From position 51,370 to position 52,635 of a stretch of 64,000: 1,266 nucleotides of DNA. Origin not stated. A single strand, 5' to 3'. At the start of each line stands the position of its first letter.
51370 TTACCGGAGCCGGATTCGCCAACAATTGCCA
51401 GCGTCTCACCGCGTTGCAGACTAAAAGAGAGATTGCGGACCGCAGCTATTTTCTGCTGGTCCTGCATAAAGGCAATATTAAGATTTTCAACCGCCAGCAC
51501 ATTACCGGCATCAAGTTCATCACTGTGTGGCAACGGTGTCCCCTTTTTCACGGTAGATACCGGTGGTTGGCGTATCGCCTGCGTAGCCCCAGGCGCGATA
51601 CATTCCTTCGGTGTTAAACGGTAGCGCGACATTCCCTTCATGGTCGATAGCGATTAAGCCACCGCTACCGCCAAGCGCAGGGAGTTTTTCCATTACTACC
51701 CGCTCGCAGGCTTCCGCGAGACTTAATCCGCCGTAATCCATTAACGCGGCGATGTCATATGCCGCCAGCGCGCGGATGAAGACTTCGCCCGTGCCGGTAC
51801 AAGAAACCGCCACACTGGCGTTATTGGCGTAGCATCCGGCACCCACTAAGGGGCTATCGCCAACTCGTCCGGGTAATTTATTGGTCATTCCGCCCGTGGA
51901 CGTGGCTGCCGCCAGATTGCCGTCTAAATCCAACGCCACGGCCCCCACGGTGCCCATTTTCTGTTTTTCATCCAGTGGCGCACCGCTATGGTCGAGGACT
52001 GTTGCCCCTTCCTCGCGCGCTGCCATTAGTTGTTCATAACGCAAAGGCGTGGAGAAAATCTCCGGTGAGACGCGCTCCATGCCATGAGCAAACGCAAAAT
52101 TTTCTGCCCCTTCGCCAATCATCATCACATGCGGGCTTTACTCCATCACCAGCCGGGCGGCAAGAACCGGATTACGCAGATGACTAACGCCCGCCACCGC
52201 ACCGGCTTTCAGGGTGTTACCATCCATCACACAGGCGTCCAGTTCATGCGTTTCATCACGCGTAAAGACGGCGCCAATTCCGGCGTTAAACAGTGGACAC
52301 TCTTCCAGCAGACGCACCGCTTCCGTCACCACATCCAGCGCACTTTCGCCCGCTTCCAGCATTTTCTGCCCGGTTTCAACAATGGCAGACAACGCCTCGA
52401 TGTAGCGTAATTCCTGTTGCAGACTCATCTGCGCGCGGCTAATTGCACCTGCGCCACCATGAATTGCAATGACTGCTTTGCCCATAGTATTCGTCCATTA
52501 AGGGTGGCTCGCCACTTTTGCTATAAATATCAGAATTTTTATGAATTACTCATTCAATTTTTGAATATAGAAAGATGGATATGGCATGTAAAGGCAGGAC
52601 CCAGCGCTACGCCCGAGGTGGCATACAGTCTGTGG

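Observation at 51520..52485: iaaA (isoaspartyl dipeptidase) carries an in-frame TAA after codon 115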

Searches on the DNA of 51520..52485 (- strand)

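Call 4: search_dna_similar(query=window:51520-52485:-, collection=ecoli_genomes, mode=near, max_rows=30)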
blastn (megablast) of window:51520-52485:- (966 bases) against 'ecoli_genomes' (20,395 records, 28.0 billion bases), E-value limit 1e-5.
Records with a match: 5425; places in all: 5427; records where one place covers at least 80% of the query: 5424.
Genomes with a match: 5425 of 5426; with a place that covers at least 80% of the query: 5424. Places per genome that has any: lowest 1, median 1, highest 2. On chromosomes: 5422 places; on plasmids: 5.
Best place of each record, by identity: >=99% 895; 95-99% 4530.
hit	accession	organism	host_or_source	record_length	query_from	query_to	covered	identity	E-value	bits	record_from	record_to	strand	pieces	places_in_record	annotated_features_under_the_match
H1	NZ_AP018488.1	Escherichia coli O157:H7 strain PV15-279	Homo sapiens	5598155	1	966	100%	100.0%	0e+0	1784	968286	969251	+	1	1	iaaA: beta-aspartyl-peptidase | gsiA: glutathione ABC transporter ATP-binding protein GsiA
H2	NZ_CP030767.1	Escherichia coli strain 2017C-4109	missing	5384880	1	966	100%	100.0%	0e+0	1784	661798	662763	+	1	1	iaaA: beta-aspartyl-peptidase | gsiA: glutathione ABC transporter ATP-binding protein GsiA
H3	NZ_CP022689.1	Escherichia coli strain CDC#03-98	missing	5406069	1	966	100%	100.0%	0e+0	1784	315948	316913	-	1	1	iaaA: beta-aspartyl-peptidase | gsiA: glutathione ABC transporter ATP-binding protein GsiA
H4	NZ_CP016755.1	Escherichia coli strain FORC_044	Homo sapiens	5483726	1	966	100%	100.0%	0e+0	1784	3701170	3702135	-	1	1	iaaA: beta-aspartyl-peptidase | gsiA: glutathione ABC transporter ATP-binding protein GsiA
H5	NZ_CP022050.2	Escherichia coli O157 strain FDAARGOS_293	Homo sapiens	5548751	1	966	100%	100.0%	0e+0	1784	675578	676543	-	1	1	iaaA: beta-aspartyl-peptidase | gsiA: glutathione ABC transporter ATP-binding protein GsiA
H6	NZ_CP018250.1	Escherichia coli strain 10671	Cattle faeces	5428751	1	966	100%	100.0%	0e+0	1784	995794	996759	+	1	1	iaaA: beta-aspartyl-peptidase | gsiA: glutathione ABC transporter ATP-binding protein GsiA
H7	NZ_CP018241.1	Escherichia coli strain 319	missing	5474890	1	966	100%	100.0%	0e+0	1784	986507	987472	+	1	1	iaaA: beta-aspartyl-peptidase | gsiA: glutathione ABC transporter ATP-binding protein GsiA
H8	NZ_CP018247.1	Escherichia coli strain 7784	Cattle faeces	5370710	1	966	100%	100.0%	0e+0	1784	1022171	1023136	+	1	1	iaaA: beta-aspartyl-peptidase | gsiA: glutathione ABC transporter ATP-binding protein GsiA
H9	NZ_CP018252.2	Escherichia coli strain 9000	Cattle faeces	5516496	1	966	100%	100.0%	0e+0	1784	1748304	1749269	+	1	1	iaaA: beta-aspartyl-peptidase | gsiA: glutathione ABC transporter ATP-binding protein GsiA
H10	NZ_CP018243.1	Escherichia coli strain 350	missing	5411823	1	966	100%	100.0%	0e+0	1784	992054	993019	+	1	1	iaaA: beta-aspartyl-peptidase | gsiA: glutathione ABC transporter ATP-binding protein GsiA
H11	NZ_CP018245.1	Escherichia coli strain 472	missing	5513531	1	966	100%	100.0%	0e+0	1784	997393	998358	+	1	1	iaaA: beta-aspartyl-peptidase | gsiA: glutathione ABC transporter ATP-binding protein GsiA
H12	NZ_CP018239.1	Escherichia coli strain 272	missing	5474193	1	966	100%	100.0%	0e+0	1784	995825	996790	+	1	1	iaaA: beta-aspartyl-peptidase | gsiA: glutathione ABC transporter ATP-binding protein GsiA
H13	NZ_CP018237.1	Escherichia coli strain 155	missing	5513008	1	966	100%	100.0%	0e+0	1784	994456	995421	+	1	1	iaaA: beta-aspartyl-peptidase | gsiA: glutathione ABC transporter ATP-binding protein GsiA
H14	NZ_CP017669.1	Escherichia coli O157:H7 strain PA20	stool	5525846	1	966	100%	100.0%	0e+0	1784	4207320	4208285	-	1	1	iaaA: beta-aspartyl-peptidase | gsiA: glutathione ABC transporter ATP-binding protein GsiA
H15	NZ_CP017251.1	Escherichia coli strain NADC 5570/86-24/6564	not applicable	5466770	1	966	100%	100.0%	0e+0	1784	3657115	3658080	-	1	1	iaaA: beta-aspartyl-peptidase | gsiA: glutathione ABC transporter ATP-binding protein GsiA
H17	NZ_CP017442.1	Escherichia coli O157:H7 strain 4276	Cattle Hide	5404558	1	966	100%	100.0%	0e+0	1784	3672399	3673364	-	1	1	iaaA: beta-aspartyl-peptidase | gsiA: glutathione ABC transporter ATP-binding protein GsiA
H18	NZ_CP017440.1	Escherichia coli O157:H7 strain 3384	Cattle Hide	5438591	1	966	100%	100.0%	0e+0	1784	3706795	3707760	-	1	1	iaaA: beta-aspartyl-peptidase | gsiA: glutathione ABC transporter ATP-binding protein GsiA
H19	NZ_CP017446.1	Escherichia coli O157:H7 strain 9234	Cattle Hide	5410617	1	966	100%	100.0%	0e+0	1784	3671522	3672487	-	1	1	iaaA: beta-aspartyl-peptidase | gsiA: glutathione ABC transporter ATP-binding protein GsiA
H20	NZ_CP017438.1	Escherichia coli O157:H7 strain 2159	Cattle Hide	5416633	1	966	100%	100.0%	0e+0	1784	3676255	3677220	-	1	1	iaaA: beta-aspartyl-peptidase | gsiA: glutathione ABC transporter ATP-binding protein GsiA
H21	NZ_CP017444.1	Escherichia coli O157:H7 strain 8368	Cattle Hide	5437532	1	966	100%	100.0%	0e+0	1784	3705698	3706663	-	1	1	iaaA: beta-aspartyl-peptidase | gsiA: glutathione ABC transporter ATP-binding protein GsiA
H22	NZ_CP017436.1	Escherichia coli O157:H7 strain 2149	Cattle Hide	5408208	1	966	100%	100.0%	0e+0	1784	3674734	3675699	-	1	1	iaaA: beta-aspartyl-peptidase | gsiA: glutathione ABC transporter ATP-binding protein GsiA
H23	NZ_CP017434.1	Escherichia coli O157:H7 strain 1130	Cattle Hide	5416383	1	966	100%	100.0%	0e+0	1784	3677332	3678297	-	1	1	iaaA: beta-aspartyl-peptidase | gsiA: glutathione ABC transporter ATP-binding protein GsiA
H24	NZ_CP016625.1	Escherichia coli O157:H7 strain FRIK944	Bos taurus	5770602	1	966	100%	100.0%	0e+0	1784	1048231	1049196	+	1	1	iaaA: beta-aspartyl-peptidase | gsiA: glutathione ABC transporter ATP-binding protein GsiA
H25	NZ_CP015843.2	Escherichia coli O157:H7 strain FRIK2455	Bos taurus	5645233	1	966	100%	100.0%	0e+0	1784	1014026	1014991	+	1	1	iaaA: beta-aspartyl-peptidase | gsiA: glutathione ABC transporter ATP-binding protein GsiA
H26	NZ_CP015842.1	Escherichia coli O157:H7 strain FRIK2533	water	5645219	1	966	100%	100.0%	0e+0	1784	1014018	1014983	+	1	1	iaaA: beta-aspartyl-peptidase | gsiA: glutathione ABC transporter ATP-binding protein GsiA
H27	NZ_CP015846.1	Escherichia coli O157:H7 strain FRIK2069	Bos taurus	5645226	1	966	100%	100.0%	0e+0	1784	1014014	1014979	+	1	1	iaaA: beta-aspartyl-peptidase | gsiA: glutathione ABC transporter ATP-binding protein GsiA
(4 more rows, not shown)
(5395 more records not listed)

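Call 5: get_annotated_region(hit=H1, flank=6000)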
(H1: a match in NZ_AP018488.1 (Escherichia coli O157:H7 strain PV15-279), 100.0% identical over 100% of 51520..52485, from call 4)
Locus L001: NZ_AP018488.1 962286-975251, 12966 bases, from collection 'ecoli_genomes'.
description: Escherichia coli O157:H7 strain PV15-279 chromosome, complete genome
organism: Escherichia coli O157:H7 strain PV15-279 (NCBI taxid 83334)
replicon: chromosome; assembly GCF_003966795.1
host: Homo sapiens; source: -; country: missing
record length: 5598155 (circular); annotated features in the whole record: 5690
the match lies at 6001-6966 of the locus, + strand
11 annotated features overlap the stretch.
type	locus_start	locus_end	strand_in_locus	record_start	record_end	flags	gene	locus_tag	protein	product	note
CDS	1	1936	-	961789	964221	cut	ybiW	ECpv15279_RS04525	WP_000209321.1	glycyl radical protein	-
CDS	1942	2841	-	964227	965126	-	ybiY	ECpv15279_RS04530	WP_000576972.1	glycyl-radical enzyme activating protein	-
CDS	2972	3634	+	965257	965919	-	fsa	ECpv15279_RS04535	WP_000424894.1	fructose-6-phosphate aldolase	-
CDS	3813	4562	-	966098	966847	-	moeB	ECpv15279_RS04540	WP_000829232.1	molybdopterin-synthase adenylyltransferase MoeB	-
CDS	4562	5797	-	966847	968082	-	moeA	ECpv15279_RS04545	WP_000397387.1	molybdopterin molybdotransferase MoeA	-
CDS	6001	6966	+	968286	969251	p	iaaA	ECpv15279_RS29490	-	beta-aspartyl-peptidase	internal stop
CDS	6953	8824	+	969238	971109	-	gsiA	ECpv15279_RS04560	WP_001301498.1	glutathione ABC transporter ATP-binding protein GsiA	-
CDS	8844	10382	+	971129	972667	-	gsiB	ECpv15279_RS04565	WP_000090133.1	glutathione ABC transporter substrate-binding protein GsiB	-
CDS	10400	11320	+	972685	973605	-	gsiC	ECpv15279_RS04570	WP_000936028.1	glutathione ABC transporter permease GsiC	-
CDS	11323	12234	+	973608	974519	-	gsiD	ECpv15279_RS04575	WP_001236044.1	glutathione ABC transporter permease GsiD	-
CDS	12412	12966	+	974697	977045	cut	pdeI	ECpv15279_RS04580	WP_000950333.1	sensor domain-containing phosphodiesterase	-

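Call 6: search_dna_similar(query=window:51520-52485:-, collection=ecoli_genomes, mode=near, max_rows=60, rows=spread)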
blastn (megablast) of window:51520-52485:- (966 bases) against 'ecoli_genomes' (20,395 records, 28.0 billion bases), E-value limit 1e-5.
Records with a match: 5425; places in all: 5427; records where one place covers at least 80% of the query: 5424.
Genomes with a match: 5425 of 5426; with a place that covers at least 80% of the query: 5424. Places per genome that has any: lowest 1, median 1, highest 2. On chromosomes: 5422 places; on plasmids: 5.
Best place of each record, by identity: >=99% 895; 95-99% 4530.
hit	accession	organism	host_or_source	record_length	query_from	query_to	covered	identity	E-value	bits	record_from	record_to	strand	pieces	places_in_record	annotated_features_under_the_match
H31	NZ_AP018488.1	Escherichia coli O157:H7 strain PV15-279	Homo sapiens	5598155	1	966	100%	100.0%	0e+0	1784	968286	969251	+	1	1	iaaA: beta-aspartyl-peptidase | gsiA: glutathione ABC transporter ATP-binding protein GsiA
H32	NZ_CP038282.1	Escherichia coli O157:H7 strain F8492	beef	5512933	1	966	100%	100.0%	0e+0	1784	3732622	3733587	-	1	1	iaaA: beta-aspartyl-peptidase | gsiA: glutathione ABC transporter ATP-binding protein GsiA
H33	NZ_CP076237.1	Escherichia coli O157:H7 strain 146N4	Rectal swab of cattle in slaughterhouse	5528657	1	966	100%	100.0%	0e+0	1784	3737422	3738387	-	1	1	iaaA: beta-aspartyl-peptidase | gsiA: glutathione ABC transporter ATP-binding protein GsiA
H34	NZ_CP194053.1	Escherichia coli strain 277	plasmid curing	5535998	1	966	100%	100.0%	0e+0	1784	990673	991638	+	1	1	iaaA: beta-aspartyl-peptidase | gsiA: glutathione ABC transporter ATP-binding protein GsiA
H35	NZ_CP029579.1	Escherichia coli strain DA33137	Homo sapiens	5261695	1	966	100%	99.2%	0e+0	1740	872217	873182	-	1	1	iaaA: beta-aspartyl-peptidase | gsiA: glutathione ABC transporter ATP-binding protein GsiA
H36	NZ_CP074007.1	Escherichia coli strain PD4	Pig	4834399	1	966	100%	99.2%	0e+0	1740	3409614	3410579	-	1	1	iaaA: beta-aspartyl-peptidase | gsiA: glutathione ABC transporter ATP-binding protein GsiA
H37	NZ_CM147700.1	Escherichia coli strain 25-07233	Homo sapiens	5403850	1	966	100%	99.2%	0e+0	1740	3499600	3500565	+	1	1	iaaA: beta-aspartyl-peptidase | gsiA: glutathione ABC transporter ATP-binding protein GsiA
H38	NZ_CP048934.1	Escherichia coli strain 190693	Homo sapiens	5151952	1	966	100%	99.1%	0e+0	1735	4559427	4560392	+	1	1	iaaA: beta-aspartyl-peptidase | gsiA: glutathione ABC transporter ATP-binding protein GsiA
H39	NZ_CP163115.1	Escherichia coli strain W46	Homo sapiens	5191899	1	966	100%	99.1%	0e+0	1735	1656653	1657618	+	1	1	iaaA: beta-aspartyl-peptidase | gsiA: glutathione ABC transporter ATP-binding protein GsiA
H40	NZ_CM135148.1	Escherichia coli strain 48956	Homo sapiens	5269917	1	966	100%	99.1%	0e+0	1735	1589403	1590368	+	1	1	iaaA: beta-aspartyl-peptidase | gsiA: glutathione ABC transporter ATP-binding protein GsiA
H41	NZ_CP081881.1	Escherichia coli strain WW2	sludge from the aeration tanks of urban ...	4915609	1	966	100%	99.0%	0e+0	1729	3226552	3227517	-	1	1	iaaA: beta-aspartyl-peptidase | gsiA: glutathione ABC transporter ATP-binding protein GsiA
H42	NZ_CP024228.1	Escherichia coli O25:NM strain 2014EL-1343-2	missing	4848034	1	966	100%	98.9%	0e+0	1724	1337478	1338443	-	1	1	iaaA: beta-aspartyl-peptidase | gsiA: glutathione ABC transporter ATP-binding protein GsiA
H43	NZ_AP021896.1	Escherichia coli strain 2018-02-2CC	Homo sapiens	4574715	1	966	100%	98.9%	0e+0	1724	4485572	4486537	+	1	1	iaaA: beta-aspartyl-peptidase | gsiA: glutathione ABC transporter ATP-binding protein GsiA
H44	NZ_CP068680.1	Escherichia coli strain NCCP12480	Homo sapiens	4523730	1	966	100%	98.9%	0e+0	1724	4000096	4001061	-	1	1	iaaA: beta-aspartyl-peptidase | gsiA: glutathione ABC transporter ATP-binding protein GsiA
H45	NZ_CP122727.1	Escherichia coli strain ETEC1746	Sus scrofa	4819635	1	966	100%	98.9%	0e+0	1724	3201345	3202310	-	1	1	iaaA: beta-aspartyl-peptidase | gsiA: glutathione ABC transporter ATP-binding protein GsiA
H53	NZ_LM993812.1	Escherichia coli strain K-12 substr. HMS174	-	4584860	1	966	100%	98.8%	0e+0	1718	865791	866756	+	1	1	iaaA: beta-aspartyl-peptidase | gsiA: glutathione ABC transporter ATP-binding protein GsiA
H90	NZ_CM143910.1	Escherichia coli strain E06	Homo sapiens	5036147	1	498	52%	98.4%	0e+0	876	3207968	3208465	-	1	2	isoaspartyl peptidase/L-asparaginase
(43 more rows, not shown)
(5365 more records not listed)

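Call 7: get_annotated_region(hit=H53, flank=500)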
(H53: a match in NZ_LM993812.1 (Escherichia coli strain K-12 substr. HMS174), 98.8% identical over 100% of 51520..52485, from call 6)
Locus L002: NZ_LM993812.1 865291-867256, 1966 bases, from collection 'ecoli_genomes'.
description: Escherichia coli strain K-12 substr. HMS174 chromosome 1, complete sequence
organism: Escherichia coli strain K-12 substr. HMS174 (NCBI taxid 562)
replicon: chromosome; assembly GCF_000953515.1
host: -; source: -; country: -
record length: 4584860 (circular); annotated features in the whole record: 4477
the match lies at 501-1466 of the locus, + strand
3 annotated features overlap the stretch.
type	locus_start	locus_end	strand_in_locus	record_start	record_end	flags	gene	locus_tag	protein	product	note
CDS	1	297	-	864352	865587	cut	moeA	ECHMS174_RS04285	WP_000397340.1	molybdopterin molybdotransferase MoeA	-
CDS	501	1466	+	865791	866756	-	iaaA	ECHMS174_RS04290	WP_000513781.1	beta-aspartyl-peptidase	-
CDS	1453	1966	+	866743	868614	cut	gsiA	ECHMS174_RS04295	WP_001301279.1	glutathione ABC transporter ATP-binding protein GsiA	-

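Call 8: get_annotated_region(hit=H35, flank=500)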
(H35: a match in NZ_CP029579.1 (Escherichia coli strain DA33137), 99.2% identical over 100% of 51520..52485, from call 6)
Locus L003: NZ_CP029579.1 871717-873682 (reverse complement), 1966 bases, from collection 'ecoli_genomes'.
description: Escherichia coli strain DA33137 chromosome, complete genome
organism: Escherichia coli strain DA33137 (NCBI taxid 562)
replicon: chromosome; assembly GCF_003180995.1
host: Homo sapiens; source: -; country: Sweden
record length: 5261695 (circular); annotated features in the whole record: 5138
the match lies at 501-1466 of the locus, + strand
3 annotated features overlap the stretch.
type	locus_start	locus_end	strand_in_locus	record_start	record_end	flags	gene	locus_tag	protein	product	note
CDS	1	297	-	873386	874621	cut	moeA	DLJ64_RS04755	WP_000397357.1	molybdopterin molybdotransferase MoeA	-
CDS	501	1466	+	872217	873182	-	iaaA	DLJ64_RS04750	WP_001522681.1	beta-aspartyl-peptidase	-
CDS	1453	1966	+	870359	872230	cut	gsiA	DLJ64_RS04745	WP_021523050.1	glutathione ABC transporter ATP-binding protein GsiA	-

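Call 9: get_annotated_region(hit=H37, flank=500)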
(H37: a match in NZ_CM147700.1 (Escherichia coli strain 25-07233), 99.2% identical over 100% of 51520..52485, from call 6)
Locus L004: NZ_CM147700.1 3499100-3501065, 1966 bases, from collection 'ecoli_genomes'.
description: Escherichia coli strain 25-07233 chromosome, whole genome shotgun sequence
organism: Escherichia coli strain 25-07233 (NCBI taxid 562)
replicon: chromosome; assembly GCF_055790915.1
host: Homo sapiens; source: feces; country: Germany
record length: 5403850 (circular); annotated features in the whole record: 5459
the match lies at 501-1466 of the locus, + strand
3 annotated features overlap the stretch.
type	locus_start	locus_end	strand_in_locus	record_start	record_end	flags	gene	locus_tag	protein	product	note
CDS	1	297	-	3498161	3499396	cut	moeA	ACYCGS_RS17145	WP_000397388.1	molybdopterin molybdotransferase MoeA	-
CDS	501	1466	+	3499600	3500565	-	iaaA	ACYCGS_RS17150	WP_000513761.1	beta-aspartyl-peptidase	-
CDS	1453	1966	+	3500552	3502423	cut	gsiA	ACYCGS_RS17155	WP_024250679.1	glutathione ABC transporter ATP-binding protein GsiA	-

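Call 13: search_dna_similar(query=window:52094-52186:-, collection=ecoli_genomes, mode=near, max_rows=60, rows=spread)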
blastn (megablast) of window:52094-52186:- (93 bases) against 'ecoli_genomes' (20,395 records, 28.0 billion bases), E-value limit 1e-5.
Records with a match: 5425; places in all: 5426; records where one place covers at least 80% of the query: 5425.
Genomes with a match: 5425 of 5426; with a place that covers at least 80% of the query: 5425. Places per genome that has any: lowest 1, median 1, highest 2. On chromosomes: 5421 places; on plasmids: 5.
Best place of each record, by identity: >=99% 296; 95-99% 5129.
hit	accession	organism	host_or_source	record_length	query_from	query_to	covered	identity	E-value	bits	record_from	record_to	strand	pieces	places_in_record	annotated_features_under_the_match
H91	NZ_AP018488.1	Escherichia coli O157:H7 strain PV15-279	Homo sapiens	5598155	1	93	100%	100.0%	2e-40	172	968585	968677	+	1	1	iaaA: beta-aspartyl-peptidase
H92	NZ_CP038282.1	Escherichia coli O157:H7 strain F8492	beef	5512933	1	93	100%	100.0%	2e-40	172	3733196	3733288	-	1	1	iaaA: beta-aspartyl-peptidase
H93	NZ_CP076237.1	Escherichia coli O157:H7 strain 146N4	Rectal swab of cattle in slaughterhouse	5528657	1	93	100%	100.0%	2e-40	172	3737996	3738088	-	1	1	iaaA: beta-aspartyl-peptidase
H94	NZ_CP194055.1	Escherichia coli strain ATCC 43894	laboratory stock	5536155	1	93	100%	100.0%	2e-40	172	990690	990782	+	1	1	iaaA: beta-aspartyl-peptidase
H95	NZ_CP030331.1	Escherichia coli strain AR_452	missing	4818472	1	93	100%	98.9%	8e-39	167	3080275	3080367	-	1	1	iaaA: beta-aspartyl-peptidase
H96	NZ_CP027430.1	Escherichia coli strain AS19-RrmA-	not applicable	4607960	1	93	100%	98.9%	8e-39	167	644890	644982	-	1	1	iaaA: beta-aspartyl-peptidase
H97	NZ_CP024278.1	Escherichia coli strain ATCC 43896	Homo sapiens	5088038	1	93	100%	98.9%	8e-39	167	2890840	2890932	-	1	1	iaaA: beta-aspartyl-peptidase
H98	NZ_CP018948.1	Escherichia coli strain Ecol_224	Homo sapiens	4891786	1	93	100%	98.9%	8e-39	167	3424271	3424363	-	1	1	iaaA: beta-aspartyl-peptidase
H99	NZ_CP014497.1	Escherichia coli strain ZH193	Homo sapiens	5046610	1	93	100%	98.9%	8e-39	167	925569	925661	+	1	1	iaaA: beta-aspartyl-peptidase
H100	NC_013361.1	Escherichia coli O26:H11 str. 11368 strain 11368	-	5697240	1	93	100%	98.9%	8e-39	167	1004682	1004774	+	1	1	iaaA: beta-aspartyl-peptidase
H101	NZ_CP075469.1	Escherichia coli strain NT1W22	pig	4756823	1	93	100%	98.9%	8e-39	167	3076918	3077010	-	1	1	iaaA: beta-aspartyl-peptidase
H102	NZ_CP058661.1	Escherichia coli strain 005008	Homo sapiens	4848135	1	93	100%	98.9%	8e-39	167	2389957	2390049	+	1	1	iaaA: beta-aspartyl-peptidase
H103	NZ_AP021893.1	Escherichia coli strain 2018-06-4CC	Homo sapiens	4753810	1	93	100%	98.9%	8e-39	167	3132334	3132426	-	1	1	iaaA: beta-aspartyl-peptidase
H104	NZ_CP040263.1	Escherichia coli strain 631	Bivalve mollusk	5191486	1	93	100%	98.9%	8e-39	167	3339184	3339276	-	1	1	iaaA: beta-aspartyl-peptidase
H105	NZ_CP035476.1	Escherichia coli strain U12A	Homo sapiens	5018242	1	93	100%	98.9%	8e-39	167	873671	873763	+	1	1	iaaA: beta-aspartyl-peptidase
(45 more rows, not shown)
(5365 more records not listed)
